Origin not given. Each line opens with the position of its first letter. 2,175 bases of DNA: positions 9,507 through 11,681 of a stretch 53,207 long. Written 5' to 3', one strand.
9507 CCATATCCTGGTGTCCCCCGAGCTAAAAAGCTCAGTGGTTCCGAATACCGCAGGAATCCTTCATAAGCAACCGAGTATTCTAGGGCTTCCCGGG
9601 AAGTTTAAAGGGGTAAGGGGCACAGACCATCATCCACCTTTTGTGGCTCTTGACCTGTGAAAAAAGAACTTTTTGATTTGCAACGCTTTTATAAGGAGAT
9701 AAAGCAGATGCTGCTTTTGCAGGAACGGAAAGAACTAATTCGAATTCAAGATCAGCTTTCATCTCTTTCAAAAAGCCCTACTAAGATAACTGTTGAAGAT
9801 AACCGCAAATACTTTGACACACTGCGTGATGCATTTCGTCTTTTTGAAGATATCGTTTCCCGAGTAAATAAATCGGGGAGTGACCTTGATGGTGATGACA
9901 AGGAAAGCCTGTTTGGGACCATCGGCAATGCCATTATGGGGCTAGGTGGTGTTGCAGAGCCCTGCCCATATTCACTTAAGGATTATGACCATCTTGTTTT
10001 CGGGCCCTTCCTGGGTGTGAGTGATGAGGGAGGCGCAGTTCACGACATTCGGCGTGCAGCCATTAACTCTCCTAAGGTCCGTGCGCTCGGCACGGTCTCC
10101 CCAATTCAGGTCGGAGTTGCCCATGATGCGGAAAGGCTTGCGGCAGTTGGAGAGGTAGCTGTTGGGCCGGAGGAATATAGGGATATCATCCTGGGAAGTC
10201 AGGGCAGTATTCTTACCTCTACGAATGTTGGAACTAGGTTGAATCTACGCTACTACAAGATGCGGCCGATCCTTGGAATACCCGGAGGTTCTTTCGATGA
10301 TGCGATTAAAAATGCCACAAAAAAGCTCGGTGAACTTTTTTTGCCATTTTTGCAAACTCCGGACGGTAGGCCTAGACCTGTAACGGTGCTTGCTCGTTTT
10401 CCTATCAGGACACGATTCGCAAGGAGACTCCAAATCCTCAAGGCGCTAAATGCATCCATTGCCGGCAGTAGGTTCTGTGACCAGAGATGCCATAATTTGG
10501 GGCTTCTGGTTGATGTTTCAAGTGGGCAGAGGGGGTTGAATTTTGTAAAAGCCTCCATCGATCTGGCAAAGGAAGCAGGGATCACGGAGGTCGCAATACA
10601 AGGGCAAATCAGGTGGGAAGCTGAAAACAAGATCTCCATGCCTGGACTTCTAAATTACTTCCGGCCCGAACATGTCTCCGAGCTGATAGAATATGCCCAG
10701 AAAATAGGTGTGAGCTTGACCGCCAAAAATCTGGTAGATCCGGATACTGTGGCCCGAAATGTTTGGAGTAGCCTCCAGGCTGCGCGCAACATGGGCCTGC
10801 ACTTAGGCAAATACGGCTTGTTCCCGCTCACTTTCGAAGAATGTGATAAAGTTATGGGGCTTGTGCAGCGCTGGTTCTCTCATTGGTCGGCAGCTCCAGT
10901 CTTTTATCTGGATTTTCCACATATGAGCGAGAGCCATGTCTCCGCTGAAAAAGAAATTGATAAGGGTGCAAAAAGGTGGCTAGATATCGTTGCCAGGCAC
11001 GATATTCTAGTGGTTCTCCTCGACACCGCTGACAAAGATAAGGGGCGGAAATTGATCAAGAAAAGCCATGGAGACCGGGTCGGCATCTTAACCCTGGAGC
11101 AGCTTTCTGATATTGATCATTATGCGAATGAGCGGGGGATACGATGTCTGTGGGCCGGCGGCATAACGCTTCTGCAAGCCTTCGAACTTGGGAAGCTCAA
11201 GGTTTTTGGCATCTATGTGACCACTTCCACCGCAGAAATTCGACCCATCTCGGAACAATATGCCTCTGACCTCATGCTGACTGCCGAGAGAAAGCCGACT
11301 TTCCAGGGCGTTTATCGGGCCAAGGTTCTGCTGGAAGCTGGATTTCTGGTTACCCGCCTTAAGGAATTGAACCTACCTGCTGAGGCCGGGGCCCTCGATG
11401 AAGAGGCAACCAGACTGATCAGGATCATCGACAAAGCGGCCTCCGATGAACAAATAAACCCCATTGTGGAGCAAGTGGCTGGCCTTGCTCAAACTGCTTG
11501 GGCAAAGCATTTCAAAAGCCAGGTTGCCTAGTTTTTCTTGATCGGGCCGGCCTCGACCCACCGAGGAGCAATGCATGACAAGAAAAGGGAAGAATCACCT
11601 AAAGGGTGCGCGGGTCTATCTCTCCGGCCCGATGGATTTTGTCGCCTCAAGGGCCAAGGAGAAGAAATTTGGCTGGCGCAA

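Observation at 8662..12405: Unnamed three-gene operon (EEP phosphodiesterase, 624-aa TIM-barrel-like protein, deoxyribosyltransferase-like protein): candidate nucleotide-directed defence system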

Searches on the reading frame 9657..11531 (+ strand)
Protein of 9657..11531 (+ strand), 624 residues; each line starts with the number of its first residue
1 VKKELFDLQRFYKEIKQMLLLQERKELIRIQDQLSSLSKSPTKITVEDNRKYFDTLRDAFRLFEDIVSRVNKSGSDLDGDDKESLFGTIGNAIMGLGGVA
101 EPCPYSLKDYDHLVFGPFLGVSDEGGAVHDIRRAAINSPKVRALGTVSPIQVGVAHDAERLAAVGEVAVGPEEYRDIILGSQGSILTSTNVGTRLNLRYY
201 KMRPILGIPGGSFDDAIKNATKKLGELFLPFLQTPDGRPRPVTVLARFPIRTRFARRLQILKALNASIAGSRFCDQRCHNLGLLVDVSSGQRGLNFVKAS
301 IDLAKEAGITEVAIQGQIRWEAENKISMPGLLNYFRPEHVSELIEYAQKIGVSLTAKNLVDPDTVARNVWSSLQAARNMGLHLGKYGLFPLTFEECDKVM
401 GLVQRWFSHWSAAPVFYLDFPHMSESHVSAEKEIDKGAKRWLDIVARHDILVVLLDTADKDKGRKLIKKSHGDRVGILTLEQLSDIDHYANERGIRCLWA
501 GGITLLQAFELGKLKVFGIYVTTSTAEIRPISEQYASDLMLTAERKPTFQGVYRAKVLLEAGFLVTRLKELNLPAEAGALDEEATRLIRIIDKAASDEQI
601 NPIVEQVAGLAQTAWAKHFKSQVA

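Call 3: search_protein_families(library=pfam, proteins=[window:9657-11531:+], max_evalue=0.1)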
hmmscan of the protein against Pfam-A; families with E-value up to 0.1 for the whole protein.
window:9657-11531:+ (624 aa): 2 families
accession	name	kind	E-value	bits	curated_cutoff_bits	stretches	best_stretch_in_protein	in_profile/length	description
PF10566.15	Glyco_hydro_97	-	2.1e-05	24.5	32.5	1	297-383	36-124/275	Glycoside hydrolase 97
PF04476.19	4HFCP_synth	-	0.003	17.8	22.4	1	332-507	32-191/228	4-HFC-P synthase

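Call 4: search_protein_families(library=padloc, proteins=[window:9657-11531:+], max_evalue=0.1)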
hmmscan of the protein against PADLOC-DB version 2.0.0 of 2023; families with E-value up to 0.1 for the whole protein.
window:9657-11531:+ (624 aa): 1 family
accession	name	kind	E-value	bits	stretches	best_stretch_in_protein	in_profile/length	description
PDLC01193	Cas11b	-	0.015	13.3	0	321-359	52-90/164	CAS-I-B; effector_SS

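Call 5: search_protein_families(library=ncbifam, proteins=[window:9657-11531:+], max_evalue=0.1)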
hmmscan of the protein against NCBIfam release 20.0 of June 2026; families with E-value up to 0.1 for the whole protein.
window:9657-11531:+ (624 aa): 0 families

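Call 6: search_protein_families(library=phrogs, proteins=[window:9657-11531:+], max_evalue=0.1)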
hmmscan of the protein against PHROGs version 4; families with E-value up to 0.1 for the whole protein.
window:9657-11531:+ (624 aa): 0 families

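Call 8: search_solved_structures(query=window:9657-11531:+, max_evalue=10)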
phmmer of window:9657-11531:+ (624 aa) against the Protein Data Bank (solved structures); distinct sequences matched with E-value up to 10: 0.

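Call 11: find_homologous_proteins(query=window:9657-11531:+)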
Query window:9657-11531:+ (624 aa): 419 proteins with E <= 0.001 among 8000 candidates; the best 120 are listed.
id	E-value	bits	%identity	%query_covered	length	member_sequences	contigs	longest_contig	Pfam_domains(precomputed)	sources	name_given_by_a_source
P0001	0.0e+0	1362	100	97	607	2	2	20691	PF10566.16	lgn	-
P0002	0.0e+0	1145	83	97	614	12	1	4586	PF10566.16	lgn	-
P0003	0.0e+0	1144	83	97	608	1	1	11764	PF10566.16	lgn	-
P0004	0.0e+0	1128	83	97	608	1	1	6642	-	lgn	-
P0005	1.5e-266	904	66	97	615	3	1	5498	-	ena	-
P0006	8.8e-264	895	65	97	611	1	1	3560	PF10566.16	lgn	-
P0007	4.0e-261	886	65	97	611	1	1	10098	-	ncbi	-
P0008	4.7e-260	882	65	97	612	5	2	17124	-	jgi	jgi:hypothetical protein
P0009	8.1e-259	878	63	97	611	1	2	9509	PF10566.16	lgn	-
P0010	8.0e-257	872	66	97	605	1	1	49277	-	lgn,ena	-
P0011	1.4e-256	871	63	97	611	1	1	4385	-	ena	-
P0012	1.4e-241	821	61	97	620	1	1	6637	PF10566.16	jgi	jgi:hypothetical protein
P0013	1.7e-239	815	61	97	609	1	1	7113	PF10566.16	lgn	-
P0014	3.3e-230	784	59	97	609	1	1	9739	PF10566.16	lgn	-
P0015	9.1e-225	766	60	92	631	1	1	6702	-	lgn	-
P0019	5.7e-217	740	57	96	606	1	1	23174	-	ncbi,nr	ncbi:MAG: hypothetical protein MUO63_03135 [Desulfobulbaceae bacterium]|nr:hypothetical protein [Des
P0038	1.2e-191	657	53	92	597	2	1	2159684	-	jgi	jgi:hypothetical protein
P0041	1.3e-190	653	52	97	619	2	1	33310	-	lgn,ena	-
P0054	2.9e-184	632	50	96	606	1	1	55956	-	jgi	jgi:hypothetical protein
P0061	6.1e-181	621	50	96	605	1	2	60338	-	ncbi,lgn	-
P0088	2.0e-151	524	48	85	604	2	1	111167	-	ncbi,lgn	-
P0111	2.8e-144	500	41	97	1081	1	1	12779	PF11074.15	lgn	-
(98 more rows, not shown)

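Call 12: find_related_loci(query=window:9657-11531:+, collection=genome_contigs, flank=10000)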
Query window:9657-11531:+ (624 aa) in genome_contigs; peptide patterns used: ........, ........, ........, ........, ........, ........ (x = any residue, [..] = any of these).
19 stretches matched a pattern, but none encodes a relative of the query by tblastn (E <= 1e-3).

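Call 14: find_encoding_contigs(protein=P0001, flank=10000, max_places=4)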
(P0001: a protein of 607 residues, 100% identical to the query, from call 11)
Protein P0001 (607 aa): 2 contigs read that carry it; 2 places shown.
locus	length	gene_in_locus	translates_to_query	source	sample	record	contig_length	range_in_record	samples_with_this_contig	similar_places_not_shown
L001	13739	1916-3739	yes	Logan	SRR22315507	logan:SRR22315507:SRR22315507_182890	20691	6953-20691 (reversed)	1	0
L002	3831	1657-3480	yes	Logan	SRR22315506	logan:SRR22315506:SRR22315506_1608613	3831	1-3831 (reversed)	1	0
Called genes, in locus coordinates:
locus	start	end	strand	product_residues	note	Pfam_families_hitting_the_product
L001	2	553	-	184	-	?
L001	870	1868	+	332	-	PF03372:Exo_endo_phos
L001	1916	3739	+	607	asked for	PF10566:Glyco_hydro_97 (faint)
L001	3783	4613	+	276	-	-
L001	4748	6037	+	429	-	PF02463:SMC_N (faint), PF13175:AAA_15 (weak), PF13476:AAA_23 (weak), PF13175:AAA_15, PF13304:AAA_21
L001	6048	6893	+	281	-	-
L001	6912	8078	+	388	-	PF00278:Orn_DAP_Arg_deC, PF02784:Orn_Arg_deC_N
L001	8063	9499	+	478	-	PF11805:DUF3326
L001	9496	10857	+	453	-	PF04055:Radical_SAM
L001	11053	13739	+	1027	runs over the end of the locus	PF04465:DUF499, PF13287:Fn3_assoc (weak), PF13290:CHB_HEX_C_1 (weak)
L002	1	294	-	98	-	?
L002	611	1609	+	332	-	PF03372:Exo_endo_phos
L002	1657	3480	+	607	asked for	PF10566:Glyco_hydro_97 (faint)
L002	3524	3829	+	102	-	?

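Call 15: find_related_loci(query=A1, collection=genome_contigs, flank=8000)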
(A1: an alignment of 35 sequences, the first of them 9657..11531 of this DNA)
Query A1 (624 aa) in genome_contigs; peptide patterns used: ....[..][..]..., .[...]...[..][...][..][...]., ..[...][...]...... (x = any residue, [..] = any of these).
82 stretches matched a pattern; 55 encode a relative of the query (tblastn E <= 1e-3); 52 distinct loci.
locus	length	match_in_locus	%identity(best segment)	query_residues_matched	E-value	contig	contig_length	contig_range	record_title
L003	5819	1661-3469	57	18-619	0e+0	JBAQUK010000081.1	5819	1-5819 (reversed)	MAG: Desulfosalsimonadaceae bacterium isolate MFD12006_ilm_asm_bin16 k127_2139, whole genome shotgun sequence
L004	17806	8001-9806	50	22-621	0e+0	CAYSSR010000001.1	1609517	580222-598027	MAG TPA_asm: uncultured Anaerolineales bacterium isolate binchicken_co178_113 genome assembly, contig: NODE_1_length_160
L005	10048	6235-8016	46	21-620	3e-167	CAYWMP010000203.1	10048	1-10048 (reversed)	MAG TPA_asm: uncultured Desulfobacteraceae bacterium isolate SRP167671_co1_137 genome assembly, contig: NODE_7948_length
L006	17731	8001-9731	46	10-593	3e-161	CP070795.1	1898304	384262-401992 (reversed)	MAG: candidate division WOR-3 bacterium isolate bin1428 chromosome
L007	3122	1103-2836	46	43-622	1e-165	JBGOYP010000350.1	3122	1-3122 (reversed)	MAG: Candidatus Aminicenantia bacterium isolate OBJ_0618_130150_40 k141_485952_length_3122_cov_13.8517, whole genome sho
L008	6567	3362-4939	48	43-567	1e-154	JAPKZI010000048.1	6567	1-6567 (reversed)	MAG: Candidatus Aminicenantes bacterium isolate LacPavin_0920_SED5_MAG_59_17 LacPavin_0920_SED5_scaffold_991912, whole g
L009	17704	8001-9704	46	49-619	4e-153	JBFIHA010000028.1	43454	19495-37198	MAG: Gemmatimonadales bacterium isolate Mix_sand11.2021.09.Z.113 k141_805249_length_43454_cov_14.1634, whole genome shot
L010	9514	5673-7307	46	22-570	2e-149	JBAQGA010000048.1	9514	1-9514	MAG: Candidatus Aminicenantales bacterium isolate MFD06995_ilm_asm_bin14 k127_6182, whole genome shotgun sequence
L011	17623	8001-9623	45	23-567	6e-147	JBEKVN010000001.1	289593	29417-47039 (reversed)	MAG: Candidatus Aminicenantales bacterium isolate SPRUCE 605 SPRUCE_605_1, whole genome shotgun sequence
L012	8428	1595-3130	47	45-570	8e-141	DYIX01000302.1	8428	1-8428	MAG TPA_asm: Haliangium ochraceum isolate FI88_72_8 Afr_mines_FI88_2672_length_8428_cov_2_990684, whole genome shotgun s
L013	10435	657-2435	40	15-599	6e-134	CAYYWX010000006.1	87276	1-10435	MAG TPA_asm: uncultured Verrucomicrobiota bacterium isolate SRP062349_co5_140 genome assembly, contig: NODE_34_length_87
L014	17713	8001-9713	41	22-592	1e-133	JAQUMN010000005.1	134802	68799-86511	MAG: Kiritimatiellae bacterium isolate STD1_155 NODE_240_length_134802_cov_7.573499_Sandtown_D1, whole genome shotgun se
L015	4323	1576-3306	42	48-624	5e-135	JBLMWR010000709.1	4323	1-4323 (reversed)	MAG: Deltaproteobacteria bacterium isolate MAG277 PRJNA957066_bin56_renamed_708, whole genome shotgun sequence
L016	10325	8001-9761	42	40-624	3e-126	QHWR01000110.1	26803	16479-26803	MAG: Acidobacteria bacterium isolate gp6 AA38 14_1009_16_40cm_scaffold_6592_curated, whole genome shotgun sequence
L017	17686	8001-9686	42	14-569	3e-126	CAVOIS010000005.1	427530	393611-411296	MAG: uncultured Acidobacteriota bacterium isolate MFD10071.bin.2.117 genome assembly, contig: contig_34628, whole genome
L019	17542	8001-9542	41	47-569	5e-125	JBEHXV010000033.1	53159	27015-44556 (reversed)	MAG: Bacteroidota bacterium isolate ES1.bin.99 NODE_613_length_53159_cov_5.885620, whole genome shotgun sequence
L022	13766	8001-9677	43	25-594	1e-123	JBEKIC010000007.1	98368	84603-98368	MAG: Xanthobacteraceae bacterium isolate SPRUCE 291 SPRUCE_291_7, whole genome shotgun sequence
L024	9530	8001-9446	43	91-577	2e-123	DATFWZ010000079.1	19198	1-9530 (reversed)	MAG TPA_asm: Gemmataceae bacterium isolate SMAG_U9504 k141_17604143, whole genome shotgun sequence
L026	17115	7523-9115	43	96-623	1e-121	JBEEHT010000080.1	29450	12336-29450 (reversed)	MAG: Verrucomicrobiota bacterium isolate BP_756 scaffold_544390, whole genome shotgun sequence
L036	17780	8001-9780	41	17-620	9e-111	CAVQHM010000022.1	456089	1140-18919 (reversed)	MAG: uncultured Acidobacteriaceae bacterium isolate MFD00991.bin.1.91 genome assembly, contig: contig_7605, whole genome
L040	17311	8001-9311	39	106-564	3e-93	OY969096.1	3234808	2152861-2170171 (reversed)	MAG: uncultured Solirubrobacteraceae bacterium isolate MFD09368.bin.c.2 genome assembly, chromosome: 1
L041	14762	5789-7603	50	13-615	0e+0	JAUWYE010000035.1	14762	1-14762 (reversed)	MAG: Dehalococcoidia bacterium isolate CSMAG_2702 CSMAG_2702_k141_673311_length_14762_cov_37.8887, whole genome shotgun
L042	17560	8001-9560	43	48-570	2e-125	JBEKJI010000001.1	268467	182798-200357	MAG: Gaiellaceae bacterium isolate SPRUCE 31 SPRUCE_31_1, whole genome shotgun sequence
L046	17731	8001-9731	46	9-592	6e-162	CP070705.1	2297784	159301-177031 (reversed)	MAG: candidate division WOR-3 bacterium isolate bin53 chromosome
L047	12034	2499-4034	33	107-620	1e-74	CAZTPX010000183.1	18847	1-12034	MAG TPA_asm: uncultured Planctomycetaceae bacterium isolate binchicken_co3_229 genome assembly, contig: NODE_9402_length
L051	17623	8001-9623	41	23-570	4e-131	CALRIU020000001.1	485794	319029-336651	MAG: Hydrocarboniphaga daqingensis isolate JJ-AX1-329-3-mx-bin493 genome assembly, contig: JJ-MOM7-71-C2, whole genome s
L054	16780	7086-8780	34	23-564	3e-79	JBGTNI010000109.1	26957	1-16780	MAG: Mycobacteriales bacterium isolate JTS-RE384 k141_9321454, whole genome shotgun sequence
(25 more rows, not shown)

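Call 21: search_protein_families(library=pfam, proteins=[L011:6197-7093:+, L010:2070-3806:+, L040:6748-7983:+, L010:7484-9430:+, L041:4035-5099:+, L042:6445-7917:+, L051:9758-11626:+, L019:11573-12517:+, L054:8975-10426:+, L036:2286-3953:+], max_evalue=0.05)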
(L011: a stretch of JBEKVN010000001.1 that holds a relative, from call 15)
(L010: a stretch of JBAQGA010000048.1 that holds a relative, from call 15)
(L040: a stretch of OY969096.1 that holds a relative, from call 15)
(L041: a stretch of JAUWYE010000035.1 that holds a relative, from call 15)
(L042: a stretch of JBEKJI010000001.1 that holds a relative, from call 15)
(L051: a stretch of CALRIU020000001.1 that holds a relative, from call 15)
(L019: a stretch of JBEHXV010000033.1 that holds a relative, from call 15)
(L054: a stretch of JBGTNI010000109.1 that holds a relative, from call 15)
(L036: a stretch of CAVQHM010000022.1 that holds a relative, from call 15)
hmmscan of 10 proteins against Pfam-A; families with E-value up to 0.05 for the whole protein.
L011:6197-7093:+ (298 aa): 0 families

L010:2070-3806:+ (578 aa): 1 family
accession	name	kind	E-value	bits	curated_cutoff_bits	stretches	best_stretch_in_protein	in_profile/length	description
PF13091.12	PLDc_2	-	4.7e-16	59.3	27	2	466-519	78-126/132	PLD-like domain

L040:6748-7983:+ (411 aa): 0 families

L010:7484-9430:+ (648 aa): 0 families

L041:4035-5099:+ (354 aa): 1 family
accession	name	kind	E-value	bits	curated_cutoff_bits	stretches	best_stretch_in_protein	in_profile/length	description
PF13243.12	SQHop_cyclase_C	-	0.036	13.6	26.1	0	15-41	206-232/319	Squalene-hopene cyclase C-terminal domain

L042:6445-7917:+ (490 aa): 4 families
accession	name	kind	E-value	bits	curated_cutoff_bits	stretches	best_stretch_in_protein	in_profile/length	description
PF13482.12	RNase_H_2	-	1.5e-14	54.7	22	1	306-486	2-164/165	RNase_H superfamily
PF12705.13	PDDEXK_1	-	9.2e-10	39.3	22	1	28-213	54-246/247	PD-(D/E)XK nuclease superfamily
PF01930.23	Cas_Cas4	-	3.9e-05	24.2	22.7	1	107-214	56-159/160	Domain of unknown function DUF83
PF10391.15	DNA_pol_lambd_f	-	0.035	14.4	29.8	0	226-262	6-41/51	Fingers domain of DNA polymerase lambda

L051:9758-11626:+ (622 aa): 7 families
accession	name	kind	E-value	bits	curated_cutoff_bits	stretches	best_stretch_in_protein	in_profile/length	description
PF05199.19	GMC_oxred_C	-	4e-29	102.4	24.6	1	474-608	5-139/139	GMC oxidoreductase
PF00732.25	GMC_oxred_N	-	4.3e-24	86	23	1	99-371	15-217/218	GMC oxidoreductase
PF00890.30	FAD_binding_2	-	4.1e-05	23.4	20.4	1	23-98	3-84/414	FAD binding domain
PF23942.1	DUF7277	-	0.017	16.2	27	0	113-155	5-45/87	Domain of unknown function (DUF7277)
PF07992.20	Pyr_redox_2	-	0.017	15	26.1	1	22-72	3-53/291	Pyridine nucleotide-disulphide oxidoreductase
PF13450.12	NAD_binding_8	-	0.032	15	21.9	0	24-51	1-28/68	NAD(P)-binding Rossmann-like domain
PF13738.12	Pyr_redox_3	-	0.038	13.6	30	0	23-53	1-198/305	Pyridine nucleotide-disulphide oxidoreductase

L019:11573-12517:+ (314 aa): 0 families

L054:8975-10426:+ (483 aa): 14 families
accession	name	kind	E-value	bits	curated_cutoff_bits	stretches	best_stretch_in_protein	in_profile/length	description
PF05199.19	GMC_oxred_C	-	7.7e-15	56.1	24.6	1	413-468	84-139/139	GMC oxidoreductase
PF00890.30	FAD_binding_2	-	1.1e-11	45.1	20.4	1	25-260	1-206/414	FAD binding domain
PF01266.30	DAO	-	3.5e-08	33.8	27.9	1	25-58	1-34/353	FAD dependent oxidoreductase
PF01494.25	FAD_binding_3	-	2.8e-06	27.2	22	1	24-54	2-32/349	FAD binding domain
PF13450.12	NAD_binding_8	-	7.9e-06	26.5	21.9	1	28-57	1-30/68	NAD(P)-binding Rossmann-like domain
PF07992.20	Pyr_redox_2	-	8.8e-06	25.8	26.1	1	21-62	140-181/291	Pyridine nucleotide-disulphide oxidoreductase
PF12831.13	FAD_oxidored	-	2.5e-05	24.2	27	1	25-57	1-33/416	FAD dependent oxidoreductase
PF03486.20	HI0933_like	-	5.3e-05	23.2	50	1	25-56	2-33/244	HI0933-like protein Rossmann domain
PF01946.23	Thi4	-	0.00058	19.6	26.2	1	21-54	15-49/235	Thi4 family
PF01134.28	GIDA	-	0.0013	18.3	22.1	1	25-52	1-28/391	Glucose inhibited division protein A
PF13738.12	Pyr_redox_3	-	0.002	17.9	30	1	27-57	1-32/305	Pyridine nucleotide-disulphide oxidoreductase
PF00070.33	Pyr_redox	-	0.0034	18.3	22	1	26-60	2-36/82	Pyridine nucleotide-disulphide oxidoreductase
PF05834.18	Lycopene_cycl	-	0.0034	17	23.4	1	25-83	1-59/380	Lycopene cyclase protein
PF00732.25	GMC_oxred_N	-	0.0055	17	23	1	208-283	138-216/218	GMC oxidoreductase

L036:2286-3953:+ (555 aa): 1 family
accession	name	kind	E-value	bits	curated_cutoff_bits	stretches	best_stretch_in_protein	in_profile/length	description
PF19614.4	DUF6119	-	2.3e-128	429.6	27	1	8-553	1-524/524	Family of unknown function (DUF6119)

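Call 34: predict_structure(alignment_id=A1)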
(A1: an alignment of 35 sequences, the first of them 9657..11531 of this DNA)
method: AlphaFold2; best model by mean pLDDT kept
length: 624 residues; sequences in the alignment: 35
mean_pLDDT: 90.6   pTM: 0.89
mean pLDDT of the five models: 90.6, 89.9, 89.4, 89.3, 88.4
residues with pLDDT >= 90: 451; 70-90: 135; 50-70: 36; < 50: 2
segments of 3 or more residues with pLDDT < 50: none
pLDDT, mean of each block of 10 residues (from residue 1): 63 66 94 86 82 97 92 83 93 94 90 96 92 96 90 93 69 93 93 71 90 93 94 92 94 94 93 89 92 94 97 91 81 93 96 92 92 92 92 96 95 94 92 92 98 89 83 89 98 98 94 98 88 78 87 98 98 98 97 89 97 97 68
secondary structure, 60 per line:
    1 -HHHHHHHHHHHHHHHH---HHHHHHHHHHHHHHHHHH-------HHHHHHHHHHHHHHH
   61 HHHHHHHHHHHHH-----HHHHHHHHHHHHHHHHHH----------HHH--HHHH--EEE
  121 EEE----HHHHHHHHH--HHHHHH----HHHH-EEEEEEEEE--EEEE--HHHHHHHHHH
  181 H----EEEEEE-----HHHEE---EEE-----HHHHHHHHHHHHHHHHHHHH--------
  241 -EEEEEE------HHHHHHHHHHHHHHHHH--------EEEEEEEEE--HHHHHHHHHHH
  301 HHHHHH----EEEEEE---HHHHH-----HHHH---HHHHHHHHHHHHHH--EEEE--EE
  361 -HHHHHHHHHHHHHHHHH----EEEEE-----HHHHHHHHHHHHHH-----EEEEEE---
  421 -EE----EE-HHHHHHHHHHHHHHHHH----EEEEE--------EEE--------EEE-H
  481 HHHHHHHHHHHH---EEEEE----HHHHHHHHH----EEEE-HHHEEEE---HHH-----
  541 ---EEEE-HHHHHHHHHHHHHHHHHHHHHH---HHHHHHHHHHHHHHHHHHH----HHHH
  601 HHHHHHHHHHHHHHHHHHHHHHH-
elements in order: H2-17 H21-38 H46-73 H79-96 H112-115 E118-123 H128-136 H139-144 H149-152 E154-162 E165-168 H171-181 E186-191 E205-207 H213-232 E242-247 H254-270 E279-287 H290-306 E311-316 H320-324 H330-333 H337-350 E353-356 H362-378 E383-387 H393-406 E412-417 H431-447 E452-456 E465-467 E476-478 H480-492 E496-500 H505-513 E518-521 E526-529 E544-547 H549-570 H574-592 H597-623
